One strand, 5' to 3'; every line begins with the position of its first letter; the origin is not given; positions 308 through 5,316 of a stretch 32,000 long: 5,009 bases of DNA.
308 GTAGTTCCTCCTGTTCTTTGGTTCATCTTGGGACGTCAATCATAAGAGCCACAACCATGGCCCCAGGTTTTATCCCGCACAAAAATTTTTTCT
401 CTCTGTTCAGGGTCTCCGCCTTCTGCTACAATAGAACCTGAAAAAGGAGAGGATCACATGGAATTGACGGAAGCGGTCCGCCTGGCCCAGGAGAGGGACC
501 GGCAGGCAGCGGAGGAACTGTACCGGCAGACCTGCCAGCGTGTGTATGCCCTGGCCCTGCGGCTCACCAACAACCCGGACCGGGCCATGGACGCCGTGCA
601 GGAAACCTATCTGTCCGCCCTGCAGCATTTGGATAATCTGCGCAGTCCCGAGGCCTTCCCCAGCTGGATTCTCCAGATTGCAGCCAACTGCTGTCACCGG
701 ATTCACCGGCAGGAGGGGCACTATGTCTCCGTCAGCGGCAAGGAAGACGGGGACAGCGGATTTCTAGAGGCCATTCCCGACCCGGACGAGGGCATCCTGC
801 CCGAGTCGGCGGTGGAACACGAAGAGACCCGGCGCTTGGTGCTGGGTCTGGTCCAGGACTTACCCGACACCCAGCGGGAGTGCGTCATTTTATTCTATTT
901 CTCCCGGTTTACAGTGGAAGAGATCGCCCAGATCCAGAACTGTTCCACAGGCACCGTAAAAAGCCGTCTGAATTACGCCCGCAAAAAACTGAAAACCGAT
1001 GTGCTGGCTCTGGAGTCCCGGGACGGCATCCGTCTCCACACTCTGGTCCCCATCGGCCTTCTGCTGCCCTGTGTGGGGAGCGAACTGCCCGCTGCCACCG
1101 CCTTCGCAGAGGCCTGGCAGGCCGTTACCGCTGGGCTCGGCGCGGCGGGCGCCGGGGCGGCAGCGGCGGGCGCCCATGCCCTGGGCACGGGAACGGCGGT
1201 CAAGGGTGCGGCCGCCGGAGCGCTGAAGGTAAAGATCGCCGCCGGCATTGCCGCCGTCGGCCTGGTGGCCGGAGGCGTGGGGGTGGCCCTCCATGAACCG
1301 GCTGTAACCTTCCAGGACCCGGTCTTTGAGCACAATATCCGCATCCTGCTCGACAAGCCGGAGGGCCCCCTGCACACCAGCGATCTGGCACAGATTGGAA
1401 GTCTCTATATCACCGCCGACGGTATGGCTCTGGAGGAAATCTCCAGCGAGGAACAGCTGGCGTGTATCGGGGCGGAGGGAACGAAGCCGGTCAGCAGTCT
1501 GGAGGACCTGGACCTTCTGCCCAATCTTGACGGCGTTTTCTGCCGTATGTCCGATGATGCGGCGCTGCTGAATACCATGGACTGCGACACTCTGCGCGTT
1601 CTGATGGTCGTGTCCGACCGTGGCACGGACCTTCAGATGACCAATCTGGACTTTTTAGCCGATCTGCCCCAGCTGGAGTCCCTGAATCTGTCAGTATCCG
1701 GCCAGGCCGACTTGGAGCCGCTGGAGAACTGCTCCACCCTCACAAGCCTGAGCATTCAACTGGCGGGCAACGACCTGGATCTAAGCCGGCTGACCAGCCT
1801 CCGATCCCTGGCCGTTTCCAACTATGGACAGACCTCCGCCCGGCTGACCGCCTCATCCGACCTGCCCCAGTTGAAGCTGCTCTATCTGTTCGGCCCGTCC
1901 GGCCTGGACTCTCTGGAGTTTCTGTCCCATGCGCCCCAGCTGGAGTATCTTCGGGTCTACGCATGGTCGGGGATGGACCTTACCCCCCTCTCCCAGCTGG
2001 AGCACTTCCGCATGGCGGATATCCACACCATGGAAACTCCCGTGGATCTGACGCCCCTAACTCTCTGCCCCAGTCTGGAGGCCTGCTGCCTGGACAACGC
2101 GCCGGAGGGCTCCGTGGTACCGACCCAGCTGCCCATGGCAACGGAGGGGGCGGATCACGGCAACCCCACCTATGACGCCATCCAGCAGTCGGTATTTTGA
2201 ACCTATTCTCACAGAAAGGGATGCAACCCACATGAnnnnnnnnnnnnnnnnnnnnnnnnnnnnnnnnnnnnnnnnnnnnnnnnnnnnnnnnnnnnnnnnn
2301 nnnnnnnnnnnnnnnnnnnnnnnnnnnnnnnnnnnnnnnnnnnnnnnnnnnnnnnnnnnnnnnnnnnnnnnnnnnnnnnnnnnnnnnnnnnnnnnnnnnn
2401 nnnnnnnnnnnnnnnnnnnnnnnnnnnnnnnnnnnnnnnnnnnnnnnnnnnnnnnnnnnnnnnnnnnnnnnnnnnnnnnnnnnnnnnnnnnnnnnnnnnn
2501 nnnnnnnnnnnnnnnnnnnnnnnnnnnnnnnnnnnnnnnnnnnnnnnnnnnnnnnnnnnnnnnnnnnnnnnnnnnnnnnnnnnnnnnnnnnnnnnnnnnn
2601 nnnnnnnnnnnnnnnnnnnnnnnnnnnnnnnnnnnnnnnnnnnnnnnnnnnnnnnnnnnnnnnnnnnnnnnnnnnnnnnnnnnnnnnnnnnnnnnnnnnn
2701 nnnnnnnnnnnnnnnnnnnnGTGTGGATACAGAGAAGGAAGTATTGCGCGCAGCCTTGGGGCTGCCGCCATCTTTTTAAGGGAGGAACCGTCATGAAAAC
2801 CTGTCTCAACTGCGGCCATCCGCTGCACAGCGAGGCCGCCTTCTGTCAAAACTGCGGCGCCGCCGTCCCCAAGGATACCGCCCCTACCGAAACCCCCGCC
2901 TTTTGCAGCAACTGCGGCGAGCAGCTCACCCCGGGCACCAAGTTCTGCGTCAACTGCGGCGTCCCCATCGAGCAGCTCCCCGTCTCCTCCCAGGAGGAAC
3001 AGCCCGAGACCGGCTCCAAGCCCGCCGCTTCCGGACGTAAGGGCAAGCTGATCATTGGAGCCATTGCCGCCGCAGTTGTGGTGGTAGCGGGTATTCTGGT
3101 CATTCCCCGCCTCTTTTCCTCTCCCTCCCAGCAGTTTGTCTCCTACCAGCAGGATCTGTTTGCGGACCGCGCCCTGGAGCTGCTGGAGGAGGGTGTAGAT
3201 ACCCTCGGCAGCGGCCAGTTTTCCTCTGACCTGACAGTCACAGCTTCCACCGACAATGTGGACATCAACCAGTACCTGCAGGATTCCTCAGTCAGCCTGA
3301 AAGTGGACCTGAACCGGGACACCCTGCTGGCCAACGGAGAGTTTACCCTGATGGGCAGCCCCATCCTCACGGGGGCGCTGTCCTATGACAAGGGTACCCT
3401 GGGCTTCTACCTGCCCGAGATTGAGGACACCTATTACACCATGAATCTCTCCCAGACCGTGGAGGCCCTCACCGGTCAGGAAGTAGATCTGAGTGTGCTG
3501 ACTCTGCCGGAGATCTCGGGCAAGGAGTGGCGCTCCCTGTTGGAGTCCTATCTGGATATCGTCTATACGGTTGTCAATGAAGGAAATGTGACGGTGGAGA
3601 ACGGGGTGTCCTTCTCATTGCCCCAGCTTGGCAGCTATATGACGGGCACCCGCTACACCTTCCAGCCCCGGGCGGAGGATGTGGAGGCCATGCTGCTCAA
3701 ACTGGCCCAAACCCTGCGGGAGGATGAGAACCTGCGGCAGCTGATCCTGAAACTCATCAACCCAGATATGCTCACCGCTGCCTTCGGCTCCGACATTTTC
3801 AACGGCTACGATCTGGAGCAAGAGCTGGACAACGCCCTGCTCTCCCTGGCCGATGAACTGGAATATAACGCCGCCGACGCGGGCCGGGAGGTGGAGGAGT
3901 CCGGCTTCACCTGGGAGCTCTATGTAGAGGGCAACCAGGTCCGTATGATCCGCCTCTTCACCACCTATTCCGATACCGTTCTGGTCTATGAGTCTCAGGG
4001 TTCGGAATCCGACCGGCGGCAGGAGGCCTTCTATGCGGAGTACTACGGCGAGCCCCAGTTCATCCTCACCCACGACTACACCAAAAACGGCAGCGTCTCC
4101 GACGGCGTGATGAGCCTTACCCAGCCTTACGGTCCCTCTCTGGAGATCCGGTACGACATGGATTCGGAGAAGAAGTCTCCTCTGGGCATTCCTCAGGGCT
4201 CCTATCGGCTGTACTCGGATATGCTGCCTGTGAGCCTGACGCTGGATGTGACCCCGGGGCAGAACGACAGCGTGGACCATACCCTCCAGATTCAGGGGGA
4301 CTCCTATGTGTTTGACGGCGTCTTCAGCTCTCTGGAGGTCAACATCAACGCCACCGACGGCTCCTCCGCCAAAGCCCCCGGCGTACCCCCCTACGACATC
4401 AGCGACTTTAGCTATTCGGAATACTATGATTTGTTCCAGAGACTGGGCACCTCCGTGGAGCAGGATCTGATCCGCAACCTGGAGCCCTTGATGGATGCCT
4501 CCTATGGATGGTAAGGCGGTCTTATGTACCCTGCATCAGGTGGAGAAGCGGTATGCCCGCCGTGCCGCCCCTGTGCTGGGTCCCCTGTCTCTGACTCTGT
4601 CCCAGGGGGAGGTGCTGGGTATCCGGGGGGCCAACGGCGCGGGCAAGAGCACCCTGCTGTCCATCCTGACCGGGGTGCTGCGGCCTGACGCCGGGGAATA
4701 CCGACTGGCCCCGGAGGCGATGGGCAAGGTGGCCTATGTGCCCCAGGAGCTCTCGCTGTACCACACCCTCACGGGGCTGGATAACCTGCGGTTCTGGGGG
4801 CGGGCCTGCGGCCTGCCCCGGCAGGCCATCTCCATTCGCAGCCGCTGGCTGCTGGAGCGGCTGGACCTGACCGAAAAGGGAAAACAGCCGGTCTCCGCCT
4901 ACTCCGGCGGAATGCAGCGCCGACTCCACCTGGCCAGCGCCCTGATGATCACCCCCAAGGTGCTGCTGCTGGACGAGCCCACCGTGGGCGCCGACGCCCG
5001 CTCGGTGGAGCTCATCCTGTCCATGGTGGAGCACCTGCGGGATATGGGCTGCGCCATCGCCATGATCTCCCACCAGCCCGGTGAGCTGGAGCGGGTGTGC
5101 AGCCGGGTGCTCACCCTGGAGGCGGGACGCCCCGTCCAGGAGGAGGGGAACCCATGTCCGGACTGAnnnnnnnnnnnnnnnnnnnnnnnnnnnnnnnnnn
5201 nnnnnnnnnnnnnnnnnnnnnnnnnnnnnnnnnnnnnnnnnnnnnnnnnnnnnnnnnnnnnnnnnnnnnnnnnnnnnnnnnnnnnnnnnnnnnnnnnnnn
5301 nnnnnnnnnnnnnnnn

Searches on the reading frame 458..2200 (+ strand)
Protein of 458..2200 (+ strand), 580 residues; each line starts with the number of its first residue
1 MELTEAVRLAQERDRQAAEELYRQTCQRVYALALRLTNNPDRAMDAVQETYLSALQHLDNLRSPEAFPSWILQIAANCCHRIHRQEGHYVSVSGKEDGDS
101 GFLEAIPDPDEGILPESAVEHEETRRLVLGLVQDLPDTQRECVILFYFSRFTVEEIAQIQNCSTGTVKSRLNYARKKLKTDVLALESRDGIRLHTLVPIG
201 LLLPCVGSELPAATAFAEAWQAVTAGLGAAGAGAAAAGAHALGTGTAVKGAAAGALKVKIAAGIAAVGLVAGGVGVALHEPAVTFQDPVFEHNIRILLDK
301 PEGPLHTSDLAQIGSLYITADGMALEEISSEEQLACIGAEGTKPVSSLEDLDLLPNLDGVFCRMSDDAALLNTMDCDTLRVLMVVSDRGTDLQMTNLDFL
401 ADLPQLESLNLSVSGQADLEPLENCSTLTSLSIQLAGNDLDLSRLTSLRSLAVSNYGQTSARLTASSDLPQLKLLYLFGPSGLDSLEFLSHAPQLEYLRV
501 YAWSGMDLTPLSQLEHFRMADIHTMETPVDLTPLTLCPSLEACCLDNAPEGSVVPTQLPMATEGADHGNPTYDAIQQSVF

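Call 9: search_protein_families(library=pfam, proteins=[window:458-2200:+])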
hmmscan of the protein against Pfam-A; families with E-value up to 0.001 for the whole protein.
window:458-2200:+ (580 aa): 5 families
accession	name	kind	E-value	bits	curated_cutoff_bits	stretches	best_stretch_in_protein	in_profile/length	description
PF04542.20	Sigma70_r2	-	1.2e-12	47.8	24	1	21-87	1-69/71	Sigma-70 region 2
PF08281.18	Sigma70_r4_2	-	2.9e-12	46.5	25.7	1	127-178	3-54/54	Sigma-70, region 4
PF04545.22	Sigma70_r4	-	2.8e-10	40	24.1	1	133-179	3-49/50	Sigma-70, region 4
PF07638.17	Sigma70_ECF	-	2.7e-07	31.1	21.1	1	3-180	4-181/185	ECF sigma factor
PF24758.1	LRR_At5g56370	-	0.00029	21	27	0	370-498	29-162/227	FBD-associated F-box protein At5g56370, LRR repeats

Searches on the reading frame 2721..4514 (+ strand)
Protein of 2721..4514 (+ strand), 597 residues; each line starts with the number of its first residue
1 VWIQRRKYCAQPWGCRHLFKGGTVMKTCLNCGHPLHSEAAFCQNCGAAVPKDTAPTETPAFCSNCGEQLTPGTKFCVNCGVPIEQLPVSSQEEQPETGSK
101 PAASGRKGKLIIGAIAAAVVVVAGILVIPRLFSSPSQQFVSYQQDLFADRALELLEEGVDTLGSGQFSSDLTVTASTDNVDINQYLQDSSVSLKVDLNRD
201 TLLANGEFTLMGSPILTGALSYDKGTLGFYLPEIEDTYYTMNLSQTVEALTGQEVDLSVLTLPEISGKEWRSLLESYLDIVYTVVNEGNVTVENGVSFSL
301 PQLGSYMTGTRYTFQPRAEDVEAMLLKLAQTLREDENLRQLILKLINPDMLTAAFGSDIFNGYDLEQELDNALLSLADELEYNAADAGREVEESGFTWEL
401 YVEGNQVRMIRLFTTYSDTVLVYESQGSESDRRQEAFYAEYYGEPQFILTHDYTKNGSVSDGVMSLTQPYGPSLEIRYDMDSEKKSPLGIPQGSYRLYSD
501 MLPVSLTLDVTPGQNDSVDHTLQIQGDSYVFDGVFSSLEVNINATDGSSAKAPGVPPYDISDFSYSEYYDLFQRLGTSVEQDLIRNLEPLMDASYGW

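Call 9: search_protein_families(library=pfam, proteins=[window:2721-4514:+])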
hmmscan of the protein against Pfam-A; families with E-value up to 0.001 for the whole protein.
window:2721-4514:+ (597 aa): 6 families
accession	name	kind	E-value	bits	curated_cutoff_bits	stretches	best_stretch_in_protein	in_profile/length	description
PF13240.11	Zn_Ribbon_1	-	1.9e-11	43.8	25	2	61-80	1-20/23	zinc-ribbon domain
PF12773.13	DZR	-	1e-10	42.1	27.3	1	28-80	1-45/45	Double zinc ribbon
PF13248.11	Zn_ribbon_3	-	3.4e-09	36.3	27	2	25-47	2-24/26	zinc-ribbon domain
PF17032.10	Zn_ribbon_15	-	1.5e-05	26.2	28.9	0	3-46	31-73/73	zinc-ribbon family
PF24460.1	DUF7575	-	8.6e-05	22.3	28.5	0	26-49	4-27/28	Domain of unknown function (DUF7575)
PF18912.6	DZR_2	-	0.0004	20.6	27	0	27-79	9-55/56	Double zinc ribbon domain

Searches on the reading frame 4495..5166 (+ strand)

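Call 9: search_protein_families(library=pfam, proteins=[window:4495-5166:+])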
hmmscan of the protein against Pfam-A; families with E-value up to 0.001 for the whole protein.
window:4495-5166:+ (223 aa): 2 families
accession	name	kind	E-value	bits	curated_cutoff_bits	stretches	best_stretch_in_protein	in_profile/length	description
PF00005.33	ABC_tran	-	2.5e-29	103.1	25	1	30-163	3-136/137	ABC transporter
PF13304.12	AAA_21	-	5.5e-08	33.6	27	0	123-198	225-303/304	AAA domain, putative AbiEii toxin, Type IV TA system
